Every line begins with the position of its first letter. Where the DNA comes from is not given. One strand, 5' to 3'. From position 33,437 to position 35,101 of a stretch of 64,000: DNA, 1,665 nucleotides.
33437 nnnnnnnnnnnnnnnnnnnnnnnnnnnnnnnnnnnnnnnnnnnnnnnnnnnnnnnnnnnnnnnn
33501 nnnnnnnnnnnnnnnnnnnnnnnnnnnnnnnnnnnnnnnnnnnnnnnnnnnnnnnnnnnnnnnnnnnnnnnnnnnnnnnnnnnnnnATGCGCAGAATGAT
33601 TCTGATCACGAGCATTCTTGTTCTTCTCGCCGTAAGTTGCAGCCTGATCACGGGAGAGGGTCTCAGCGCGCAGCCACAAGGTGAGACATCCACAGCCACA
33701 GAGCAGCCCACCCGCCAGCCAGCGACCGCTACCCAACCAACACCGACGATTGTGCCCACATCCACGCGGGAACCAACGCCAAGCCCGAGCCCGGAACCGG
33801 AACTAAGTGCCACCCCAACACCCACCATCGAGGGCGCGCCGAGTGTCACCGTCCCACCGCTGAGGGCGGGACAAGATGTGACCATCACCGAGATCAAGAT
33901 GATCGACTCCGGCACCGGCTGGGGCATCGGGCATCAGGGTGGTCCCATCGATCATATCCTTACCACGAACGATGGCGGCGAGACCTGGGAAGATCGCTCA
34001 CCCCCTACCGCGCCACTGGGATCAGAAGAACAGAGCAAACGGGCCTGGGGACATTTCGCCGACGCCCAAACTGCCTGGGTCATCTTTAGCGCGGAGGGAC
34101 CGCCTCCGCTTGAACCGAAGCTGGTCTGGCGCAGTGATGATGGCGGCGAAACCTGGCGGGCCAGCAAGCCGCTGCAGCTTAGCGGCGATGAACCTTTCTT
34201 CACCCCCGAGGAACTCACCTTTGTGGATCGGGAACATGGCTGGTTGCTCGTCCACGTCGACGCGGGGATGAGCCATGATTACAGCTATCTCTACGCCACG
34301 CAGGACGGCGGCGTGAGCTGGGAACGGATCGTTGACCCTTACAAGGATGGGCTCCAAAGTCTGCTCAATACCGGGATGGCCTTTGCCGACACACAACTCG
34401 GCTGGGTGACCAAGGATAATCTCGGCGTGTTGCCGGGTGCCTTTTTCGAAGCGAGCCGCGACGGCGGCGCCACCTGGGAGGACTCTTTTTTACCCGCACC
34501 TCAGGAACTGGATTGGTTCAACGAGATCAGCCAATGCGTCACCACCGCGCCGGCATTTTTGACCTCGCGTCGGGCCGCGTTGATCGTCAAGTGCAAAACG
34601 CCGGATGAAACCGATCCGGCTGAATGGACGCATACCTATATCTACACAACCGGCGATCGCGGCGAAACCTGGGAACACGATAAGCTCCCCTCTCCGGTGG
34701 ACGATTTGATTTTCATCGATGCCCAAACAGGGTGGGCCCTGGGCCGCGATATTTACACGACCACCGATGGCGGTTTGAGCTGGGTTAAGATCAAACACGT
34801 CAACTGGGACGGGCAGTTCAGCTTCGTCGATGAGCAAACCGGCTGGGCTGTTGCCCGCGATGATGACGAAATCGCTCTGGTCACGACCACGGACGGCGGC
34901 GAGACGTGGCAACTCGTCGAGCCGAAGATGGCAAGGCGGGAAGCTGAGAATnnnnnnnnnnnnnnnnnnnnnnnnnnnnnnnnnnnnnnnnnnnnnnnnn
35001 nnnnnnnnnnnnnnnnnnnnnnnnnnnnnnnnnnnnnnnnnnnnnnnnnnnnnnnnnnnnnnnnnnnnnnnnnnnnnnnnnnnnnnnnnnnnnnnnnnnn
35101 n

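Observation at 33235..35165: Valine-specifier T-box leader whose first downstream gene is an Asp-box propeller lipoprotein, with valS only second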

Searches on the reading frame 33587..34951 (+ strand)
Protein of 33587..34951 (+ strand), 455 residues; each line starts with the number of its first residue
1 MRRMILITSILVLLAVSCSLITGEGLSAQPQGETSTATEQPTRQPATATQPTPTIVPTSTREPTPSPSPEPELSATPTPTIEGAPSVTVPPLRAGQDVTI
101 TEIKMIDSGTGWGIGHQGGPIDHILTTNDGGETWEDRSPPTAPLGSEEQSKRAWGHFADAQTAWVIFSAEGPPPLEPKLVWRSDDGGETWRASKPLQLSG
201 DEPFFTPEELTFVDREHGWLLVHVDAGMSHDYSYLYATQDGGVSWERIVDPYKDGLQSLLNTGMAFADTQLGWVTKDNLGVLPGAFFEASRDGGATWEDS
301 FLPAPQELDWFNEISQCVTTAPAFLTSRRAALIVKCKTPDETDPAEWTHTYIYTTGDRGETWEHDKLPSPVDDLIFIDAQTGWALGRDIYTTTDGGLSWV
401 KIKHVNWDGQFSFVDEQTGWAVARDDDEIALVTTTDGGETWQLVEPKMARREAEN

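Call 11: search_protein_families(library=pfam, proteins=[window:33587-34951:+], max_evalue=0.01)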
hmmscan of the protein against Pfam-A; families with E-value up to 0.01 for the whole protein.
window:33587-34951:+ (455 aa): 4 families
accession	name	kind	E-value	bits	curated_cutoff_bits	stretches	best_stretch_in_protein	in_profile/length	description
PF02012.26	BNR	-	5.6e-13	47.2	27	0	181-191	1-11/12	BNR/Asp-box repeat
PF15902.12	Sortilin-Vps10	-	4.4e-11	42.7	33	1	123-250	2-114/446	Sortilin, neurotensin receptor 3,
PF14870.12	PSII_BNR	-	5.8e-11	42.6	27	1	97-250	17-142/303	Photosynthesis system II assembly factor YCF48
PF13088.12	BNR_2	-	9.8e-10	38.7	31.4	1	290-446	87-203/277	BNR repeat-like domain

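Call 13: find_homologous_proteins(query=window:33587-34951:+)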
Query window:33587-34951:+ (455 aa): 1101 proteins with E <= 0.001 among 8000 candidates; the best 120 are listed.
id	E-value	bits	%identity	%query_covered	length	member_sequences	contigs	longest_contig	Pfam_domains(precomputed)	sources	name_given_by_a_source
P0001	5.6e-273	924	87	100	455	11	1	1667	PF14870.13,PF02012.27,PF15902.13,PF13088.13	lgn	-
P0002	8.5e-151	521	54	95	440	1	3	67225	PF14870.13,PF02012.27,PF15902.13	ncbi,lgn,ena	-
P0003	9.3e-151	521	54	98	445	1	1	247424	PF14870.13,PF02012.27,PF15902.13,PF13088.13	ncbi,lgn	-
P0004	1.4e-148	514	54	98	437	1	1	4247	PF25852.1,PF14870.13,PF02012.27,PF15902.13,PF13088.13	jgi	jgi:photosystem II stability/assembly factor-like uncharacterized protein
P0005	3.1e-148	513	52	98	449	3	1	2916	PF14870.13,PF02012.27,PF15902.13,PF13088.13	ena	-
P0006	5.2e-148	512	53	98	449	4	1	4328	PF02012.27,PF15902.13,PF13088.13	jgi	jgi:photosystem II stability/assembly factor-like uncharacterized protein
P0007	3.0e-147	509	56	88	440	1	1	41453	PF14870.13,PF02012.27,PF15902.13,PF13088.13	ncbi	-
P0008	4.0e-147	509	53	98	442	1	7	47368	PF14870.13,PF02012.27,PF15902.13,PF13088.13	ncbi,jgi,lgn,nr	ncbi:MAG: hypothetical protein FJ010_05280 [Chloroflexi bacterium]|nr:hypothetical protein [Chlorofl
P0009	2.1e-145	503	51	98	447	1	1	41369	PF14870.13,PF15902.13,PF13088.13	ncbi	-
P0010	2.5e-145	503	53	98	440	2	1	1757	PF25852.1,PF14870.13,PF27998.1,PF02012.27,PF15902.13,PF13088.13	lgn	-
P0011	5.2e-144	499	53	98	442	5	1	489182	PF25852.1,PF14870.13,PF02012.27,PF15902.13,PF13088.13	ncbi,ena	-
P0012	6.2e-144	498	51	99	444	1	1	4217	PF14870.13,PF02012.27,PF15902.13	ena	-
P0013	1.1e-143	498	53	98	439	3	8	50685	PF14870.13,PF02012.27,PF15902.13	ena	-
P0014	1.8e-143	497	52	98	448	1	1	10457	PF14870.13,PF02012.27,PF15902.13,PF13088.13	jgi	-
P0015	7.7e-143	495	50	98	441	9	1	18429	PF14870.13,PF02012.27,PF15902.13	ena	-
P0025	3.5e-140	486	52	98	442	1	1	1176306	PF14870.13,PF02012.27,PF15902.13,PF13088.13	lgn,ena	-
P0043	1.5e-136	474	49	98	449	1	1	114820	PF14870.13,PF02012.27,PF15902.13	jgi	jgi:photosystem II stability/assembly factor-like uncharacterized protein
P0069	3.2e-120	420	49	80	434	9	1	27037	PF14870.13,PF02012.27,PF15902.13,PF13088.13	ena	-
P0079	3.0e-99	351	40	99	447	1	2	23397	PF14870.13,PF02012.27,PF15902.13,PF13088.13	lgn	-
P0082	1.5e-96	342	45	79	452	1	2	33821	PF14870.13,PF02012.27,PF15902.13,PF13088.13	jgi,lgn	jgi:photosystem II stability/assembly factor-like uncharacterized protein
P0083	6.6e-96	340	42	96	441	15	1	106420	PF14870.13,PF15902.13,PF13088.13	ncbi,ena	-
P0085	1.4e-91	326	44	80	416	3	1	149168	PF14870.13,PF02012.27,PF15902.13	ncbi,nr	ncbi:MAG: hypothetical protein GTO18_21080 [Anaerolineales bacterium]|nr:hypothetical protein [Anaer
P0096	7.1e-88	314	38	98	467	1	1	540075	PF14870.13,PF02012.27,PF15902.13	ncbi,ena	-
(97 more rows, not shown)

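Call 19: find_encoding_contigs(protein=P0001, flank=5000, max_places=6)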
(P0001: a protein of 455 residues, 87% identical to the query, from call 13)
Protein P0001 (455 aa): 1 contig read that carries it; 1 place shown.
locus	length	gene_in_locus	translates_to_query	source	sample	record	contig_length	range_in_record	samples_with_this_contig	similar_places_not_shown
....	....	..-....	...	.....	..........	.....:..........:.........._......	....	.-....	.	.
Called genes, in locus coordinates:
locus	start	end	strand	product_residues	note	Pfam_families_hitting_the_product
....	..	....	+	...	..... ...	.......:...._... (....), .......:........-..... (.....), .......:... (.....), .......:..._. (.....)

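Call 28: find_related_loci(query=window:33587-34951:+, collection=metagenome_contigs, flank=5000)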
Query window:33587-34951:+ (455 aa) in metagenome_contigs; peptide patterns used: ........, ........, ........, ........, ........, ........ (x = any residue, [..] = any of these).
600 stretches matched a pattern (row limit reached: there are more); 3 encode a relative of the query (tblastn E <= 1e-3); 3 distinct loci.
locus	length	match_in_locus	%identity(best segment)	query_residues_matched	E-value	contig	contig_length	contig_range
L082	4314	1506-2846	50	1-455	1e-149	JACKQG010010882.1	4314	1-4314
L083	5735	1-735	60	110-455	3e-96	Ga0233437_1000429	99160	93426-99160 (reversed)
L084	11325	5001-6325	57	1-453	2e-108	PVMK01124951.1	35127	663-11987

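Call 29: find_encoding_contigs(protein=P0003, flank=5000, max_places=2)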
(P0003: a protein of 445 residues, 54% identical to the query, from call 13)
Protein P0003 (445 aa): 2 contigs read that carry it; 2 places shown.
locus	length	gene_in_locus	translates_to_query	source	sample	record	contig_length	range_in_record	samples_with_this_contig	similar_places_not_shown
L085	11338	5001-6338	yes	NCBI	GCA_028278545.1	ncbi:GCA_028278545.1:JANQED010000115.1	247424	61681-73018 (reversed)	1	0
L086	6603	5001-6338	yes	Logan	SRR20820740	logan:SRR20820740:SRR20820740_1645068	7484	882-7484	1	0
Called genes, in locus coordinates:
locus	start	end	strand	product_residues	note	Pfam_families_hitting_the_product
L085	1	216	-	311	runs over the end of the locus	PF13238:AAA_18 (faint), PF01715:IPPT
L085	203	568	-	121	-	PF08378:NERD (weak), PF02021:UPF0102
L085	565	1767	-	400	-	PF13439:Glyco_transf_4, PF13579:Glyco_trans_4_4, PF00534:Glycos_transf_1, PF13692:Glyco_trans_1_4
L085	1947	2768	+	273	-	PF18900:DUF5656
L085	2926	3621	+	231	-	PF02660:G3P_acyltransf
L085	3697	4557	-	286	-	PF00753:Lactamase_B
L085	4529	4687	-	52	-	-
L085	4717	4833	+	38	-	-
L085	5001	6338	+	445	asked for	PF13088:BNR_2 (faint), PF14870:PSII_BNR (faint), PF15902:Sortilin-Vps10 (faint), PF02012:BNR (faint)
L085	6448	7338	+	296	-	PF02567:PhzC-PhzF, PF05544:Pro_racemase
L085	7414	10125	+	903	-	PF00133:tRNA-synt_1, PF09334:tRNA-synt_1g (weak), PF13603:tRNA-synt_1_2, PF09334:tRNA-synt_1g, PF08264:Anticodon_1, PF10458:Val_tRNA-synt_C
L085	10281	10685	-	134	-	PF08570:DUF1761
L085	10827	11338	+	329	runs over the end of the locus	PF01370:Epimerase, PF04321:RmlD_sub_bind (faint), PF13460:NAD_binding_10 (weak)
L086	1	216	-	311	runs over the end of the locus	PF13238:AAA_18 (faint), PF01715:IPPT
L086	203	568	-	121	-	PF08378:NERD (weak), PF02021:UPF0102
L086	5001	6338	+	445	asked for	PF13088:BNR_2 (faint), PF14870:PSII_BNR (faint), PF15902:Sortilin-Vps10 (faint), PF02012:BNR (faint)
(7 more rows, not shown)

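Call 30: find_encoding_contigs(protein=P0002, flank=5000, max_places=2)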
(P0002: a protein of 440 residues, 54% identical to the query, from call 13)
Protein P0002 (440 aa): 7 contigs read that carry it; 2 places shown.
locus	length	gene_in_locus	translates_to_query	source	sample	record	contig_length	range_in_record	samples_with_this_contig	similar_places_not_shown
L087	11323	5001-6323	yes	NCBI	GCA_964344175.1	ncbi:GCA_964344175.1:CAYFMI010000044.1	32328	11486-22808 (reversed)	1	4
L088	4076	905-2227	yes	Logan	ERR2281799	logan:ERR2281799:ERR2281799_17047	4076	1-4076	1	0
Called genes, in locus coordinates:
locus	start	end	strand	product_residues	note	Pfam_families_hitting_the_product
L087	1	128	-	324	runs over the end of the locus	PF01715:IPPT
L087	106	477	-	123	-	PF08378:NERD (weak), PF02021:UPF0102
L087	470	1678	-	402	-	PF13439:Glyco_transf_4, PF13579:Glyco_trans_4_4, PF00534:Glycos_transf_1, PF13692:Glyco_trans_1_4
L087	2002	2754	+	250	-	PF18900:DUF5656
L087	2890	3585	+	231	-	PF02660:G3P_acyltransf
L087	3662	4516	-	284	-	PF00753:Lactamase_B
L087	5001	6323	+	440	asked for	PF14870:PSII_BNR (faint), PF02012:BNR (faint), PF15902:Sortilin-Vps10 (faint)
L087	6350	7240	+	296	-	PF02567:PhzC-PhzF, PF05544:Pro_racemase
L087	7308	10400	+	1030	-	PF00133:tRNA-synt_1, PF09334:tRNA-synt_1g (weak), PF13603:tRNA-synt_1_2, PF09334:tRNA-synt_1g, PF04480:DUF559, PF18741:MTES_1575 (weak), PF08264:Anticodon_1, PF10458:Val_tRNA-synt_C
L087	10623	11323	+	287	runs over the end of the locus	PF00903:Glyoxalase, PF22677:Ble-like_N (faint)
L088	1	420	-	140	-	?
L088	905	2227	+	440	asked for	PF14870:PSII_BNR (faint), PF02012:BNR (faint), PF15902:Sortilin-Vps10 (faint)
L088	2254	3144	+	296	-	PF02567:PhzC-PhzF, PF05544:Pro_racemase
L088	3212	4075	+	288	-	?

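Call 32: find_encoding_contigs(protein=P0011, flank=5000, max_places=1)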
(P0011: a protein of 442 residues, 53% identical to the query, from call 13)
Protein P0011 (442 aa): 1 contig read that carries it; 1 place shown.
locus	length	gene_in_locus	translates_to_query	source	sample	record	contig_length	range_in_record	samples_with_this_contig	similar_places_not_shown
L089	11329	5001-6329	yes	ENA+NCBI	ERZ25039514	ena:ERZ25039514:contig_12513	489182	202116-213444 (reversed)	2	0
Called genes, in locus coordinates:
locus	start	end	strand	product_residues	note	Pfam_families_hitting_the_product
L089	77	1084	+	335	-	PF03576:Peptidase_S58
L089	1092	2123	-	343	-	PF00487:FA_desaturase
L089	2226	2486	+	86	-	-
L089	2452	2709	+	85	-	PF18931:DUF5680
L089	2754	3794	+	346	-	PF03989:DNA_gyraseA_C (faint)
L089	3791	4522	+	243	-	PF00702:Hydrolase, PF13419:HAD_2, PF13242:Hydrolase_like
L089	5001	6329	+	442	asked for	PF13088:BNR_2 (faint), PF14870:PSII_BNR (faint), PF25852:DUF6242_C (faint), PF15902:Sortilin-Vps10 (faint), PF02012:BNR (faint)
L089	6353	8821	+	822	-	PF00133:tRNA-synt_1, PF09334:tRNA-synt_1g, PF08264:Anticodon_1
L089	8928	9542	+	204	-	PF02830:V4R (weak)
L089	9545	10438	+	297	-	PF02567:PhzC-PhzF, PF05544:Pro_racemase (weak)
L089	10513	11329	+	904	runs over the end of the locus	PF00133:tRNA-synt_1, PF09334:tRNA-synt_1g (weak), PF13603:tRNA-synt_1_2, PF09334:tRNA-synt_1g (weak), PF08264:Anticodon_1, PF10458:Val_tRNA-synt_C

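Call 33: find_encoding_contigs(protein=P0025, flank=5000, max_places=1)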
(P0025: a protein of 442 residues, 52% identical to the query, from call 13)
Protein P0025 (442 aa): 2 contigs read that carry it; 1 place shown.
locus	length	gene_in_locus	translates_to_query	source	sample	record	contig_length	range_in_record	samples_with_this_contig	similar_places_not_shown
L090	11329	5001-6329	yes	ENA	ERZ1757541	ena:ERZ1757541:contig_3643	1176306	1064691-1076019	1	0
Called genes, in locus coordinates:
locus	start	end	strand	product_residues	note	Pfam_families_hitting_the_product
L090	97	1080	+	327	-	-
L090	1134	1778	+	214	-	PF02525:Flavodoxin_2, PF03358:FMN_red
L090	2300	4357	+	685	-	PF00009:GTP_EFTU, PF22042:EF-G_D2, PF03144:GTP_EFTU_D2 (weak), PF14492:EFG_III, PF03764:EFG_IV, PF00679:EFG_C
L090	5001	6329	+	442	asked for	PF13088:BNR_2 (faint), PF14870:PSII_BNR (faint), PF15902:Sortilin-Vps10 (faint), PF02012:BNR (faint)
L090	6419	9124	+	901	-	PF00133:tRNA-synt_1, PF09334:tRNA-synt_1g, PF13603:tRNA-synt_1_2, PF09334:tRNA-synt_1g, PF08264:Anticodon_1, PF10458:Val_tRNA-synt_C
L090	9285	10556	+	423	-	-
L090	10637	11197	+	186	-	-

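Call 34: find_encoding_contigs(protein=P0083, flank=5000, max_places=1)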
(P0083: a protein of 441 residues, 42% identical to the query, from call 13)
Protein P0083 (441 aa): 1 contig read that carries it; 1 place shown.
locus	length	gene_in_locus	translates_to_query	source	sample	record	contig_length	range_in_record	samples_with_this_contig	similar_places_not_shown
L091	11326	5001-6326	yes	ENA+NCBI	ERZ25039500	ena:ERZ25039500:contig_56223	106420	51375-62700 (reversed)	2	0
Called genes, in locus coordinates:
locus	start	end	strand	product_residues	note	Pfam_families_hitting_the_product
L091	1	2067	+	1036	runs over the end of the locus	PF08439:Peptidase_M3_N, PF01432:Peptidase_M3, PF00990:GGDEF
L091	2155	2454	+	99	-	-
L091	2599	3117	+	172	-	-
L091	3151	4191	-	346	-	PF05544:Pro_racemase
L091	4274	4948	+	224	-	-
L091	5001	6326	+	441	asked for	PF13088:BNR_2 (faint), PF14870:PSII_BNR (faint), PF15902:Sortilin-Vps10 (faint)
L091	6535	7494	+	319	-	PF02790:COX2_TM, PF00116:COX2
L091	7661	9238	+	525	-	PF00115:COX1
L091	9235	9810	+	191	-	PF00510:COX3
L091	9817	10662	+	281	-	PF09678:Caa3_CtaG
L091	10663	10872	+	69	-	PF12270:Cyt_c_ox_IV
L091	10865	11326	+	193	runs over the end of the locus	PF00510:COX3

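Call 35: find_encoding_contigs(protein=P0096, flank=5000, max_places=1)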
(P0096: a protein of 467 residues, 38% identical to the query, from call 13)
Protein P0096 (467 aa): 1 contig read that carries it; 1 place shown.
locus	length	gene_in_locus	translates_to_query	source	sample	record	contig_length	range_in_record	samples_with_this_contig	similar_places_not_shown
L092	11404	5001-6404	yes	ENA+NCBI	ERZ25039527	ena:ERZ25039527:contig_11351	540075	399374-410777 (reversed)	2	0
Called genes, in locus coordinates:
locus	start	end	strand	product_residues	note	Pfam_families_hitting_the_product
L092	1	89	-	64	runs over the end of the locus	-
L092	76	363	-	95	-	-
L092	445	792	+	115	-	-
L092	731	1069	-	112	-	-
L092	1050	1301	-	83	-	-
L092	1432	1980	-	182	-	PF18932:DUF5681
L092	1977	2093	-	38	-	-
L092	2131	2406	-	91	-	PF01555:N6_N4_Mtase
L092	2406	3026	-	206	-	-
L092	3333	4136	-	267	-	PF01565:FAD_binding_4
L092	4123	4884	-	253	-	PF03372:Exo_endo_phos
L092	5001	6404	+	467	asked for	PF14870:PSII_BNR (faint), PF15902:Sortilin-Vps10 (faint), PF02012:BNR (faint)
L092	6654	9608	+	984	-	PF00069:Pkinase, PF07714:PK_Tyr_Ser-Thr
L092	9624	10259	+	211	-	PF01712:dNK, PF13238:AAA_18 (faint)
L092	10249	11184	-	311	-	PF04909:Amidohydro_2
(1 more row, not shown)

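Call 37: search_protein_families(library=ncbifam, proteins=[L089:6353-8818:+, window:33587-34951:+, L085:6448-7335:+, L089:8928-9539:+], max_evalue=0.001)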
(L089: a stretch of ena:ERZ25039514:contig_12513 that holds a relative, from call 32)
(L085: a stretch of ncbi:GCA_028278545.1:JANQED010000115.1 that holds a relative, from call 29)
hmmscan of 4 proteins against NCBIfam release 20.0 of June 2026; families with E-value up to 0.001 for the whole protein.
L089:6353-8818:+ (822 aa): 16 families
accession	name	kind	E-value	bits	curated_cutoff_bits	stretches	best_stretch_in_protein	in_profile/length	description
NF009687.0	PRK13208.1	equivalog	0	1023.2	738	1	2-804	5-793/801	valine--tRNA ligase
NF000540.1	alt_ValS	exception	4e-238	792.5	900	1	10-794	7-823/827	valine--tRNA ligase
TIGR00422.1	valS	equivalog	6e-217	722.6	612.1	1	4-808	2-795/863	valine--tRNA ligase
NF004349.1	PRK05729.1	equivalog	2.7e-163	545.3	704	1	5-809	2-779/860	valine--tRNA ligase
NF011492.0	PRK14900.1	equivalog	2.7e-127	426.2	1783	1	3-798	9-797/1044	valine--tRNA ligase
TIGR00392.1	ileS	equivalog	8.8e-114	381.5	621.4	2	252-773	313-852/861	isoleucine--tRNA ligase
NF008957.0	PRK12300.1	subfamily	2.2e-61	207.9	677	3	8-230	5-240/946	leucine--tRNA ligase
TIGR00395.1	leuS_arch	equivalog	5.1e-52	177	648.5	2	11-229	2-233/938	leucine--tRNA ligase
NF000258.1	MupB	exception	7.3e-52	176.4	1900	2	260-709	306-769/1033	mupirocin-resistant isoleucine--tRNA ligase MupB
TIGR00396.1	leuS_bact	equivalog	2.5e-50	171.5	548.4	3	7-187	1-168/843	leucine--tRNA ligase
NF000257.1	MupA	exception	8.9e-49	166.1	1900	2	262-767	304-814/1024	mupirocin-resistant isoleucine--tRNA ligase MupA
NF040702.1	ileS_w_GNAT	exception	1.9e-48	164.9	1999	2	236-708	478-961/1100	isoleucine--tRNA ligase, N-acetyltransferase domain-containing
TIGR00398.1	metG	equivalog_domain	8.5e-28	97.3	336.35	2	39-186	3-135/530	methionine--tRNA ligase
NF001100.0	PRK00133.1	equivalog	4.6e-21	75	587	2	47-179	17-134/676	methionine--tRNA ligase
NF008900.0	PRK12267.1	equivalog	2.9e-20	72.3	598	2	35-188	4-142/648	methionine--tRNA ligase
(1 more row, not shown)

window:33587-34951:+ (455 aa): 2 families
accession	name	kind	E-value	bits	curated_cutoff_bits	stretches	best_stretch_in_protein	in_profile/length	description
NF010237.0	PRK13684.1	equivalog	2.7e-12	46.4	326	1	96-249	44-168/334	photosynthesis system II assembly factor Ycf48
NF045728.1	glycosyl_F510_1955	equivalog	1.5e-05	24.4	175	0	351-445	116-214/246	F510_1955 family glycosylhydrolase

L085:6448-7335:+ (296 aa): 5 families
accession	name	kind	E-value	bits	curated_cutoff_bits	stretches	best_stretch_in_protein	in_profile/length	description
TIGR00654.1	PhzF_family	subfamily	3.2e-64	217.1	76.2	1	4-294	3-296/298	PhzF family phenazine biosynthesis isomerase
NF007625.0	PRK10281.1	equivalog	4.1e-55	187.1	386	1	4-295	3-298/301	PhzF family isomerase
NF045511.1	TransHydProDhtase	equivalog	1e-05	24.8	540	1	54-185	72-201/335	trans-3-hydroxy-L-proline dehydratase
NF047722.1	T3LHypDht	equivalog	0.00022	20.4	550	1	54-132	71-148/341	trans-3-hydroxy-L-proline dehydratase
NF010578.0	PRK13971.1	equivalog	0.00058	19.1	376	1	52-136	69-151/333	4-hydroxyproline epimerase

L089:8928-9539:+ (204 aa): 0 families

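Call 38: find_encoding_contigs(protein=P0043, flank=5000, max_places=1)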
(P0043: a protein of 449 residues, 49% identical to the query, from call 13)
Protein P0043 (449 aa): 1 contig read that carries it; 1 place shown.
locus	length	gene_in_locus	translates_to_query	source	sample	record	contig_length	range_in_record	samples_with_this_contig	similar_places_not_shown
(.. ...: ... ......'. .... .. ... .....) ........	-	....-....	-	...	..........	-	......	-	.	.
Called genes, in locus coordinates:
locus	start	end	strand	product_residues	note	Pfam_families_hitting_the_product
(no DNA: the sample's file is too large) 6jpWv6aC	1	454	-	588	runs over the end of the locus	PF00501:AMP-binding, PF13193:AMP-binding_C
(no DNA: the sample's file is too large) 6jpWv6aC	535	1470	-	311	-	PF01745:IPT (faint), PF01715:IPPT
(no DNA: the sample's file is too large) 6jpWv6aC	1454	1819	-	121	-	PF08378:NERD, PF02021:UPF0102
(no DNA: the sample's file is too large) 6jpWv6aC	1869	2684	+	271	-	PF18900:DUF5656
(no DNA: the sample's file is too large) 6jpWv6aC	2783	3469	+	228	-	PF02660:G3P_acyltransf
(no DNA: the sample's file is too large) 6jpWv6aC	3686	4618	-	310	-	PF00753:Lactamase_B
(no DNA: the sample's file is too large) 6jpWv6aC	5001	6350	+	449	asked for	PF14870:PSII_BNR (faint), PF02012:BNR (faint), PF15902:Sortilin-Vps10 (faint)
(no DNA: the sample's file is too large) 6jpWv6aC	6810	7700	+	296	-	PF02567:PhzC-PhzF, PF05544:Pro_racemase (weak)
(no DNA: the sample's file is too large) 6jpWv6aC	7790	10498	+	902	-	PF00133:tRNA-synt_1, PF09334:tRNA-synt_1g (weak), PF13603:tRNA-synt_1_2, PF09334:tRNA-synt_1g, PF08264:Anticodon_1, PF10458:Val_tRNA-synt_C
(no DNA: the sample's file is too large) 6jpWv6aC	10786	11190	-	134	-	PF08570:DUF1761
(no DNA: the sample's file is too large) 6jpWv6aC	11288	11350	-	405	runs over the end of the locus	PF07690:MFS_1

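Call 39: find_encoding_contigs(protein=P0085, flank=5000, max_places=1)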
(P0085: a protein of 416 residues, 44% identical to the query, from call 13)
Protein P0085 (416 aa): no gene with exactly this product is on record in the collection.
